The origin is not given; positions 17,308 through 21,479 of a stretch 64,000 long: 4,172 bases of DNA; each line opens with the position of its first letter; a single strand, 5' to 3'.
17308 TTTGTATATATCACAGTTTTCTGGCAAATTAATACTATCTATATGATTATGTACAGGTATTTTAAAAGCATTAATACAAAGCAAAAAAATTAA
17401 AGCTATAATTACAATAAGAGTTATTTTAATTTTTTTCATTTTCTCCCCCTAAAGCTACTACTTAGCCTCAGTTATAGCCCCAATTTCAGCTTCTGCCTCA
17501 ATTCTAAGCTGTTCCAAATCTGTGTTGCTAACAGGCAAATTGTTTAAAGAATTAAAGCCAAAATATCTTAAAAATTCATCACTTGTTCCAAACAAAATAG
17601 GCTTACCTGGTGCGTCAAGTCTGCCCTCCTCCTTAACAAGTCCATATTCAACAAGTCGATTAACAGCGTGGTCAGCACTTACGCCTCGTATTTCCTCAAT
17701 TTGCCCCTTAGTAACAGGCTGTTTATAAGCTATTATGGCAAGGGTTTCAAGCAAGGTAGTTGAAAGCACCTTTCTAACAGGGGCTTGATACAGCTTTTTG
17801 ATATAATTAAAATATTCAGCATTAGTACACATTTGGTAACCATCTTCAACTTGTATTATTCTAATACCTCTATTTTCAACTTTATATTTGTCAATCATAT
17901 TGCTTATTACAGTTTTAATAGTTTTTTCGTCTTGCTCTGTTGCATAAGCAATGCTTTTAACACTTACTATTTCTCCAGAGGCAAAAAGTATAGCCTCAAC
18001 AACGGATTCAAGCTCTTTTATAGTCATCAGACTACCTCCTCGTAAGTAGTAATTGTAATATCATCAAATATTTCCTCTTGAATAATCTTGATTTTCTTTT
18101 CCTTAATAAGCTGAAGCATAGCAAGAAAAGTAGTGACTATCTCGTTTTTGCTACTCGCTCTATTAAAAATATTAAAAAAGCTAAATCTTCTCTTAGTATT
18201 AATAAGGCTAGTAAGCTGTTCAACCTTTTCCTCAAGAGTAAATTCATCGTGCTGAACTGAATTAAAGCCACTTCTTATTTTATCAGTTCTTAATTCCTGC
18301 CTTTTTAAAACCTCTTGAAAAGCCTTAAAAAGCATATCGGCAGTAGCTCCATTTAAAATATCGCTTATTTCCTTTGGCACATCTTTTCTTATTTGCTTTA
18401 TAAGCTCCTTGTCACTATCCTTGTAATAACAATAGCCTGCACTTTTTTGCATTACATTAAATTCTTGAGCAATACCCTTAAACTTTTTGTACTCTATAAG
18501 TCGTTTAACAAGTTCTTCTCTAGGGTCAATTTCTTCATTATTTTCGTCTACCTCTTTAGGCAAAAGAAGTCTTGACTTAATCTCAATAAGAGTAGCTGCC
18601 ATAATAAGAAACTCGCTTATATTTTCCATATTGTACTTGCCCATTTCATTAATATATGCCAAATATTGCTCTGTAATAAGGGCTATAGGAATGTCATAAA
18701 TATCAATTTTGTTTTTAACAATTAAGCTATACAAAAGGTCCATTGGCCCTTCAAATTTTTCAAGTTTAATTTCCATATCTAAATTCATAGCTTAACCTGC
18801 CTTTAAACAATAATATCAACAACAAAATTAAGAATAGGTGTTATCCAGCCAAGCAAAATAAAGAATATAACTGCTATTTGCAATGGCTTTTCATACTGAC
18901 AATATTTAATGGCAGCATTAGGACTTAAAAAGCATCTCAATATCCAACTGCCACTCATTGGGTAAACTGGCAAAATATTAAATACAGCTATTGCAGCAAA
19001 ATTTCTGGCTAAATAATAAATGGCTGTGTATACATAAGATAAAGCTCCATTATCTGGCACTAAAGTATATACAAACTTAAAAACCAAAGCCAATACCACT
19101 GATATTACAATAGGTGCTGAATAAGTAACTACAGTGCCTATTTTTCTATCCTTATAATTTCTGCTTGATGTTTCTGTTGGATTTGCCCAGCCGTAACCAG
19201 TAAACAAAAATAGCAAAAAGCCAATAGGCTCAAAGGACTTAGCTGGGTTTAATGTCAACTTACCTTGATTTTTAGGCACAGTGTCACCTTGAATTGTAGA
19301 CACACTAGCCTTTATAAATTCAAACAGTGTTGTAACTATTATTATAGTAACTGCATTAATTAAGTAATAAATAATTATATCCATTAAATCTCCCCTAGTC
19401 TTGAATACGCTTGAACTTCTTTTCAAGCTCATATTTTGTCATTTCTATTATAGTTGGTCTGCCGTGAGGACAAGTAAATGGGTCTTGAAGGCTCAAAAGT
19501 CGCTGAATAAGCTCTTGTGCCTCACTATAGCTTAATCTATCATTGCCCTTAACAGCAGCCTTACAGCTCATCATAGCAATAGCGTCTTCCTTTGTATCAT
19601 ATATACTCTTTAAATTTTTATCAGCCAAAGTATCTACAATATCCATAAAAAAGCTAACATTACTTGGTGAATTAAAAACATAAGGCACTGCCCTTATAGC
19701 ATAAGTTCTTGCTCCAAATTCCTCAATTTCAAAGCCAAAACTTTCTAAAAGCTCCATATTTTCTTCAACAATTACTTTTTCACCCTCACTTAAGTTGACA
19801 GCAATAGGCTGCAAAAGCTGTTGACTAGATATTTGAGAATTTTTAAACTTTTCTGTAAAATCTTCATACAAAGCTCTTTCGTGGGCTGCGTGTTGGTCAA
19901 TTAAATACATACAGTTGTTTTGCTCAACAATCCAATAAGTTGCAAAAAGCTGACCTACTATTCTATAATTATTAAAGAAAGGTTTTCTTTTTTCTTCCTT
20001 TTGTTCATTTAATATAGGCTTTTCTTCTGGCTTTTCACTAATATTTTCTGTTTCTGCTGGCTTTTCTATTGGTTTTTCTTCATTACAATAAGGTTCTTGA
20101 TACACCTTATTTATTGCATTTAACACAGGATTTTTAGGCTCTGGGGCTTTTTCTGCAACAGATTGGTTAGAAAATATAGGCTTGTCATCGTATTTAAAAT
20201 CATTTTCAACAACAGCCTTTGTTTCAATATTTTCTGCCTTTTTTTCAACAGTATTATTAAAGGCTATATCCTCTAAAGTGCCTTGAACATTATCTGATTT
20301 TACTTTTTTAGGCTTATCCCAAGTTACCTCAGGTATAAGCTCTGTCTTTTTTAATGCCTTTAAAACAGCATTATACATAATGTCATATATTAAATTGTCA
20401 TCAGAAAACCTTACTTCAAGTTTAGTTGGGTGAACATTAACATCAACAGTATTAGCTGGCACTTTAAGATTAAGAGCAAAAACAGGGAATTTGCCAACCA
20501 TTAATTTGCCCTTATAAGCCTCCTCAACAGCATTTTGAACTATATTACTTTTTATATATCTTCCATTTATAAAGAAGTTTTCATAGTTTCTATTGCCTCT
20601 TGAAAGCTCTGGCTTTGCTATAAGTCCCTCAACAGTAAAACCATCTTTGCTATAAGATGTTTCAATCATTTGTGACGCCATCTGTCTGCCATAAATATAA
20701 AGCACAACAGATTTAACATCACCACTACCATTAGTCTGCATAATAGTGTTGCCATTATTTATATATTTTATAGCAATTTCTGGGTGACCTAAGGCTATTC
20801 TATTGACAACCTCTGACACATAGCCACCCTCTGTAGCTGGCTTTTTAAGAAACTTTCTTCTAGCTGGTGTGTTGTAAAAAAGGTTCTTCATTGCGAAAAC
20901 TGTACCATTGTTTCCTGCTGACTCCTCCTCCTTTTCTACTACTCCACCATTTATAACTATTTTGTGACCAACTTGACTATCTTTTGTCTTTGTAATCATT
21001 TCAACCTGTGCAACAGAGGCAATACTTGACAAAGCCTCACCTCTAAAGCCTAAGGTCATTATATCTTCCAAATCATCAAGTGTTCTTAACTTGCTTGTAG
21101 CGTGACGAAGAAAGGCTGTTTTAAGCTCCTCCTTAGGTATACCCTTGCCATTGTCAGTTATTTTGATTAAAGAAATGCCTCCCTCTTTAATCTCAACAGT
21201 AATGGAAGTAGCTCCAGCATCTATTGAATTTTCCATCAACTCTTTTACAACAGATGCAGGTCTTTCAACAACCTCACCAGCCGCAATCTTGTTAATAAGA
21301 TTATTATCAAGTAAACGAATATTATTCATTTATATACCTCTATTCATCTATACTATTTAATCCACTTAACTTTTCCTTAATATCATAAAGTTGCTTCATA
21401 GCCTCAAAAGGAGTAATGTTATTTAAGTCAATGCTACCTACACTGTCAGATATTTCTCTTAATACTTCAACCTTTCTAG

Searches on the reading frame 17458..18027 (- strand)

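Call 49: search_protein_families(library=pfam, proteins=[window:17458-18027:-])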
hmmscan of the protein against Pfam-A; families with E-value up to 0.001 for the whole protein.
window:17458-18027:- (189 aa): 1 family
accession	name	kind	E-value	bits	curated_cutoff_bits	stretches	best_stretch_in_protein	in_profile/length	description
PF04079.22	SMC_ScpB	-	6.2e-56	188.8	27.4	1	9-165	2-158/160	Segregation and condensation complex subunit ScpB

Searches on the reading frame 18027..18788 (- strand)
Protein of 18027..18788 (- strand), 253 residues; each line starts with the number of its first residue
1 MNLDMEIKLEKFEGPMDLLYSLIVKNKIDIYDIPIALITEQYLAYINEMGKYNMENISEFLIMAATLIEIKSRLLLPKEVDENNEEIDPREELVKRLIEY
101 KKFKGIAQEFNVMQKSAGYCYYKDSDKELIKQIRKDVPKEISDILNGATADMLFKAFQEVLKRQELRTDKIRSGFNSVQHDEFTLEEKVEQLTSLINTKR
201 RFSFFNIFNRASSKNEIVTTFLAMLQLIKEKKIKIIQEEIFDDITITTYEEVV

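Call 49: search_protein_families(library=pfam, proteins=[window:18027-18788:-])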
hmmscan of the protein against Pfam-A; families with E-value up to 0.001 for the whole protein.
window:18027-18788:- (253 aa): 2 families
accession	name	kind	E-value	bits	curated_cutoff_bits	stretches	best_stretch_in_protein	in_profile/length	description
PF02616.19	SMC_ScpA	-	6.5e-41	141.3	24.6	1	22-247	1-230/232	Segregation and condensation protein ScpA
PF04824.21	Rad21_Rec8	-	0.00024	20.8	22.7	1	203-247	6-50/55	Conserved region of Rad21 / Rec8 like protein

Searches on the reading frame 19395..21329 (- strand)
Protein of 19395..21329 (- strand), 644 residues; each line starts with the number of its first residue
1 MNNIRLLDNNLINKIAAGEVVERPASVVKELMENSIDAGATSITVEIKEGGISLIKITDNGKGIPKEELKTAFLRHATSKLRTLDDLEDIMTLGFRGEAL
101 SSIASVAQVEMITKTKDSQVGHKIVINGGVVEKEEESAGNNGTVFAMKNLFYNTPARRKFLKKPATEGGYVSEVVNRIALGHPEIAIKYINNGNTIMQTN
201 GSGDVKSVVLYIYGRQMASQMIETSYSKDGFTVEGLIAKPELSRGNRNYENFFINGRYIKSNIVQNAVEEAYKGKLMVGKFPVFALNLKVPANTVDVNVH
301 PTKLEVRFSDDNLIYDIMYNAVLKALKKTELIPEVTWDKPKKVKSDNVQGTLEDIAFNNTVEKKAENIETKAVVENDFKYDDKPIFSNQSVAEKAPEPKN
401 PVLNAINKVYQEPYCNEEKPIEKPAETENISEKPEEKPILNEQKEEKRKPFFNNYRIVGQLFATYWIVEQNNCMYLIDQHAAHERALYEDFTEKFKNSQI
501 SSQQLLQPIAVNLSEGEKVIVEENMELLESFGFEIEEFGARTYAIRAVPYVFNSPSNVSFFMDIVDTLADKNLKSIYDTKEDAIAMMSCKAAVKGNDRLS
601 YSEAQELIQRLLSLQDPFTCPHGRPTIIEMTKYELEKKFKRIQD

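Call 49: search_protein_families(library=pfam, proteins=[window:19395-21329:-])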
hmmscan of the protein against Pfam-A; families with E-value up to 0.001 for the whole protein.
window:19395-21329:- (644 aa): 4 families
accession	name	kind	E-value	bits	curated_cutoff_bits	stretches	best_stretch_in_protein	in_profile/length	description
PF08676.16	MutL_C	-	9.8e-39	132.7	25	1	458-599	1-142/142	MutL C terminal dimerisation domain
PF01119.25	DNA_mis_repair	-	1.5e-38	131.5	26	1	212-326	4-118/119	DNA mismatch repair protein, C-terminal domain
PF13589.12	HATPase_c_3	-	3.7e-13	50.1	25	1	25-127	4-104/137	Histidine kinase-, DNA gyrase B-, and HSP90-like ATPase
PF02518.31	HATPase_c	-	6.5e-10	39.9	26.4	1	22-78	4-63/111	Histidine kinase-, DNA gyrase B-, and HSP90-like ATPase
